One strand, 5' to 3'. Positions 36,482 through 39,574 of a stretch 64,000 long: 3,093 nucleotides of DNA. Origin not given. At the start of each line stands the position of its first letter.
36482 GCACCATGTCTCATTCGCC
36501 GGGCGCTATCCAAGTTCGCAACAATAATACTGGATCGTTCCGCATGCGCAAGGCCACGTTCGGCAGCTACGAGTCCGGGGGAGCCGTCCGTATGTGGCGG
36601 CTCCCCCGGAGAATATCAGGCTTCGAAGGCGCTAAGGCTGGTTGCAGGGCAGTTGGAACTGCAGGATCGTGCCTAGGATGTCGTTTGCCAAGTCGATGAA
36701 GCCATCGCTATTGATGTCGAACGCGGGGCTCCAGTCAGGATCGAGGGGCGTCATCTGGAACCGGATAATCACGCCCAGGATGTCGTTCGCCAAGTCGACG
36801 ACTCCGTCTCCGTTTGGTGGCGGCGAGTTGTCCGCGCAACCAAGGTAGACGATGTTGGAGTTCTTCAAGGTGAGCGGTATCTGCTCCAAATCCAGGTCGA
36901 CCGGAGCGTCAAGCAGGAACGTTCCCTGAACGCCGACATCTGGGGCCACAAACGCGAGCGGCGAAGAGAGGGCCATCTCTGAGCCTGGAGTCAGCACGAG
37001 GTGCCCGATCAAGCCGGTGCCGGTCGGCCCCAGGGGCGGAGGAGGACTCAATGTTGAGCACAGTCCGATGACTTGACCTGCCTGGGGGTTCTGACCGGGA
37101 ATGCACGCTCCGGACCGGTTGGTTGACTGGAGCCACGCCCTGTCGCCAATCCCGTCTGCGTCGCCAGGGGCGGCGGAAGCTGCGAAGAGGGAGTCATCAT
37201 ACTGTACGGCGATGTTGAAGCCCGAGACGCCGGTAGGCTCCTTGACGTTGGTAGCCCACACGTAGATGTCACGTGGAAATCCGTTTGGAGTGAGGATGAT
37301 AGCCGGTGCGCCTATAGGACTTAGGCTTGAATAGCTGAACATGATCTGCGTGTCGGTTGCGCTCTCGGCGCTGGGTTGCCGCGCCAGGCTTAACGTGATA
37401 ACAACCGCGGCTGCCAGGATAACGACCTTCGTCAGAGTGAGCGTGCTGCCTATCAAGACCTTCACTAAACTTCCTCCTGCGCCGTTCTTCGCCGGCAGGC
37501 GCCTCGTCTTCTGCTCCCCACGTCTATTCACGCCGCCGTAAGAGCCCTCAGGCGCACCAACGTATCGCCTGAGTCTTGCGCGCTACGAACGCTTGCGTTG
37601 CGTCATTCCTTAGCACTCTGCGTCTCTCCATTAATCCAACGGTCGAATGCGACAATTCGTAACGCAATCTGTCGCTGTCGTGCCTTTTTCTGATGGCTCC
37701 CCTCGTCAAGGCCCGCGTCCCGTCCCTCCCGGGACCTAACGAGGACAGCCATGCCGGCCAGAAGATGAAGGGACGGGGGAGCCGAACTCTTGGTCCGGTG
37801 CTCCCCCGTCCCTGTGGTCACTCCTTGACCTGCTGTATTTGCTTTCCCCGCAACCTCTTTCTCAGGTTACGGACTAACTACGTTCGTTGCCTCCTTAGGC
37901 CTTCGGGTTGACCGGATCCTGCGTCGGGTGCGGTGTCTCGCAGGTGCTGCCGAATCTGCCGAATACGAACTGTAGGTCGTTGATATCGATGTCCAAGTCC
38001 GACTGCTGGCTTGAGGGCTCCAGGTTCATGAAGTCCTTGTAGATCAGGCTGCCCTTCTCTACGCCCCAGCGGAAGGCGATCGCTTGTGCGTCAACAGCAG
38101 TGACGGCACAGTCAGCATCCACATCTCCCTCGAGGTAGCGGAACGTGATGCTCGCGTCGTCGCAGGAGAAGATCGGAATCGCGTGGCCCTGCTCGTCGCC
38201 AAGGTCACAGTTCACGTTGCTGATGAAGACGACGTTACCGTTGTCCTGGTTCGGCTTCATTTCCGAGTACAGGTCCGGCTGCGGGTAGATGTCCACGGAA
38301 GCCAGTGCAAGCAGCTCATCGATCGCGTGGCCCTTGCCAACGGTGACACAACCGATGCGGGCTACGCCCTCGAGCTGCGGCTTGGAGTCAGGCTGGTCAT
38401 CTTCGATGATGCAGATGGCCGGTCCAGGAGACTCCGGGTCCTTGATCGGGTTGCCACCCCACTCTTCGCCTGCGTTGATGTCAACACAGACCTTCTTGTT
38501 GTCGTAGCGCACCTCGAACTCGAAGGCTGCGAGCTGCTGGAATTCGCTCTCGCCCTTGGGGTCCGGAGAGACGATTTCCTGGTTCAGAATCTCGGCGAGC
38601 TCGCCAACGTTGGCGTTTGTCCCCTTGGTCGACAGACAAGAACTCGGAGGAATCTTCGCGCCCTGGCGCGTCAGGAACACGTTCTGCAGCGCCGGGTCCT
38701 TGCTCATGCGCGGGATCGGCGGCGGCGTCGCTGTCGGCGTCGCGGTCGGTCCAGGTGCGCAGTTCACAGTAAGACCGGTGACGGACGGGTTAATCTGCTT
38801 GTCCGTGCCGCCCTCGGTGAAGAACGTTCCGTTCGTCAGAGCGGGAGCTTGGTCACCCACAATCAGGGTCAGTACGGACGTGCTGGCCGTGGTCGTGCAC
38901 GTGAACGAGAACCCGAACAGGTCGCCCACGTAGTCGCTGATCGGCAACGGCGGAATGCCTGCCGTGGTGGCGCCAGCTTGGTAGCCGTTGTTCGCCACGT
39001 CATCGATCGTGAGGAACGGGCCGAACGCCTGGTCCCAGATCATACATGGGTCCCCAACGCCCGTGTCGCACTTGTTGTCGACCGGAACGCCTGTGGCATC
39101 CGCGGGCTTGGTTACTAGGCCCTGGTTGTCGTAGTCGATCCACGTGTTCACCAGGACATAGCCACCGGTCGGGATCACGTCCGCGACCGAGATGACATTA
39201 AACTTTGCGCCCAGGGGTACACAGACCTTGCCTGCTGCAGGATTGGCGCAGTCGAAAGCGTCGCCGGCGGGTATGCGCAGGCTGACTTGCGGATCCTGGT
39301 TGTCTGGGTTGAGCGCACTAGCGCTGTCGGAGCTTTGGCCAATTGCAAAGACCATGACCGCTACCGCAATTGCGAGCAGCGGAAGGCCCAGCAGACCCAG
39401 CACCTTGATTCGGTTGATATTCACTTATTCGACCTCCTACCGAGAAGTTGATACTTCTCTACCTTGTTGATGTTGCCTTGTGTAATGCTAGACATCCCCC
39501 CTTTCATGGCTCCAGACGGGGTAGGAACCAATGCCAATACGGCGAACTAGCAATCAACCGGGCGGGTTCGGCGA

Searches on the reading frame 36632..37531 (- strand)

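Call 9: search_protein_families(library=pfam, proteins=[window:36632-37531:-], max_evalue=0.01)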
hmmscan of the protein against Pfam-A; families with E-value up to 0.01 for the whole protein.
window:36632-37531:- (299 aa): 0 families

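Call 16: search_protein_families(library=ncbifam, proteins=[window:36632-37531:-], max_evalue=1)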
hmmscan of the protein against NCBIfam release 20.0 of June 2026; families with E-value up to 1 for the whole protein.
window:36632-37531:- (299 aa): 2 families
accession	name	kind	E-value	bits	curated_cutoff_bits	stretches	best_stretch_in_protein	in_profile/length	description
NF041520.1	flexitail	domain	7.8e-08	33.1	40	1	240-296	39-107/107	flexitail domain-containing putative surface protein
NF005636.0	PRK07395.1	subfamily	0.25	9.5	723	1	8-101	125-214/560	L-aspartate oxidase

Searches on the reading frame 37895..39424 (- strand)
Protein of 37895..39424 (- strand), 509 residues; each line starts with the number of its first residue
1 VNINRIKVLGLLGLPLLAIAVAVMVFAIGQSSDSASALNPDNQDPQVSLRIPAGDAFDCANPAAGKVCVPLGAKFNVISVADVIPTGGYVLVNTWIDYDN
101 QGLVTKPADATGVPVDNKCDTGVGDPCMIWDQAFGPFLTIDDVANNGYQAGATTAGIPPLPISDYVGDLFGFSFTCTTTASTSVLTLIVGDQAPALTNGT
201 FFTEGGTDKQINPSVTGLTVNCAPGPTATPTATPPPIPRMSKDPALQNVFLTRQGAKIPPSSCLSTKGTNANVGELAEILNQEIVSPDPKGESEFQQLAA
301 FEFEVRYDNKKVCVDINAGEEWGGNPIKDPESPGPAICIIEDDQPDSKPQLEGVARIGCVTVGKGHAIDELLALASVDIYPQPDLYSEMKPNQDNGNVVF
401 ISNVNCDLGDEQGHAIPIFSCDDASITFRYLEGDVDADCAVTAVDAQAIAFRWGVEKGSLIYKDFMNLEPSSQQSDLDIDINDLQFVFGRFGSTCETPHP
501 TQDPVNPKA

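Call 9: search_protein_families(library=pfam, proteins=[window:37895-39424:-], max_evalue=0.01)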
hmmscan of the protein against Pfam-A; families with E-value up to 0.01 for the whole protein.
window:37895-39424:- (509 aa): 0 families

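Call 16: search_protein_families(library=ncbifam, proteins=[window:37895-39424:-], max_evalue=1)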
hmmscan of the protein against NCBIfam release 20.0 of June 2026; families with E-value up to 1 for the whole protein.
window:37895-39424:- (509 aa): 1 family
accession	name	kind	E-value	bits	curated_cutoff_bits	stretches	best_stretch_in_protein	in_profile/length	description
NF000476.1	myrA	exception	0.066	12.8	625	1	42-131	22-107/295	23S rRNA (guanine(748)-N(1))-methyltransferase MyrA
